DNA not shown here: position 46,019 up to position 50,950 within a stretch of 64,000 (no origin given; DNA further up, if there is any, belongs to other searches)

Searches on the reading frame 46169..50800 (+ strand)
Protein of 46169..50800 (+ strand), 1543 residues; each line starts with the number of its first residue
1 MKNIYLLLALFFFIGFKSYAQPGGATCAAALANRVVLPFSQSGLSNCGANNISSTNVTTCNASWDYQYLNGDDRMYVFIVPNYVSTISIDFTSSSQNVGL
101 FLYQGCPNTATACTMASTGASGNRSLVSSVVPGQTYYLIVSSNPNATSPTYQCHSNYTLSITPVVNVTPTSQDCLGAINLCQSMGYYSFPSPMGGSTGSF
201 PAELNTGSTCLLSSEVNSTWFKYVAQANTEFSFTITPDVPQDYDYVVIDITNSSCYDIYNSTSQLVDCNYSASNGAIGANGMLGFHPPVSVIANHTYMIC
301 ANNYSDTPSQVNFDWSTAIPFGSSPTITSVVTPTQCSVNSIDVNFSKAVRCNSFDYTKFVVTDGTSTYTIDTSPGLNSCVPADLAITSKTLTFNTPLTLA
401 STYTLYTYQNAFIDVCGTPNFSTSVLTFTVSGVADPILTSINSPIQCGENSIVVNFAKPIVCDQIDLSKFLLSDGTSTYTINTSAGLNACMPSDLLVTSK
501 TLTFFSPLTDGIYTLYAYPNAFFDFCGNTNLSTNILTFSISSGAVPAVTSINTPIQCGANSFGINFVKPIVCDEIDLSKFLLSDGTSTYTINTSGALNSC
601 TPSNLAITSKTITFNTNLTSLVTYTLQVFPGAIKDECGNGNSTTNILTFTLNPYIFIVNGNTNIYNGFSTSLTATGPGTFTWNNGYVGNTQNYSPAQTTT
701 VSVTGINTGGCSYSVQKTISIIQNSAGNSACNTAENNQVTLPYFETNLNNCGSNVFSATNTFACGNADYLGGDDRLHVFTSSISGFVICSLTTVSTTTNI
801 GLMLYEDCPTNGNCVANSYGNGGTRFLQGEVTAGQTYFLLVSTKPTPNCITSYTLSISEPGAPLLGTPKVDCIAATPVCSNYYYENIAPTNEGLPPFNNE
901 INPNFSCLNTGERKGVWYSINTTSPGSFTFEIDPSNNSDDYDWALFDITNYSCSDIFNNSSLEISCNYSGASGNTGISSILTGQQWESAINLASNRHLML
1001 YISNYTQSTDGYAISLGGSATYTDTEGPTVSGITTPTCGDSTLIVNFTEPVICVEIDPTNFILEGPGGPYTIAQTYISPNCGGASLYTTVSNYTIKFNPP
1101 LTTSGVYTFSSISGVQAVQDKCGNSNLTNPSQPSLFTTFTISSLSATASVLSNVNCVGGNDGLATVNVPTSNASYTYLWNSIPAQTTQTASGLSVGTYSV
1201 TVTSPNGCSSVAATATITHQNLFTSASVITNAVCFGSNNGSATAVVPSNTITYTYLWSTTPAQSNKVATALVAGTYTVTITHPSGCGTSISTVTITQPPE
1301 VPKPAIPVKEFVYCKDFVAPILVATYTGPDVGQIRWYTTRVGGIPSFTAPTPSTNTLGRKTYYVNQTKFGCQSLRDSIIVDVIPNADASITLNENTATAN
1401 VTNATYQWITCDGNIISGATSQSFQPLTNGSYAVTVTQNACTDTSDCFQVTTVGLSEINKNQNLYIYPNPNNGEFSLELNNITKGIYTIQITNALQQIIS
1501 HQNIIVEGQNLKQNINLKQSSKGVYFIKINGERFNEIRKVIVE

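Call 46: search_protein_families(library=ncbifam, proteins=[window:46169-50800:+], max_evalue=0.0001)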
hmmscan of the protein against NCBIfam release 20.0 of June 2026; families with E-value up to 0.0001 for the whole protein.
window:46169-50800:+ (1543 aa): 1 family
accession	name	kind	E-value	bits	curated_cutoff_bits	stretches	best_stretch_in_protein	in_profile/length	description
TIGR04183.1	Por_Secre_tail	domain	7.1e-09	35.5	23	1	1466-1542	1-71/72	T9SS type A sorting domain-containing protein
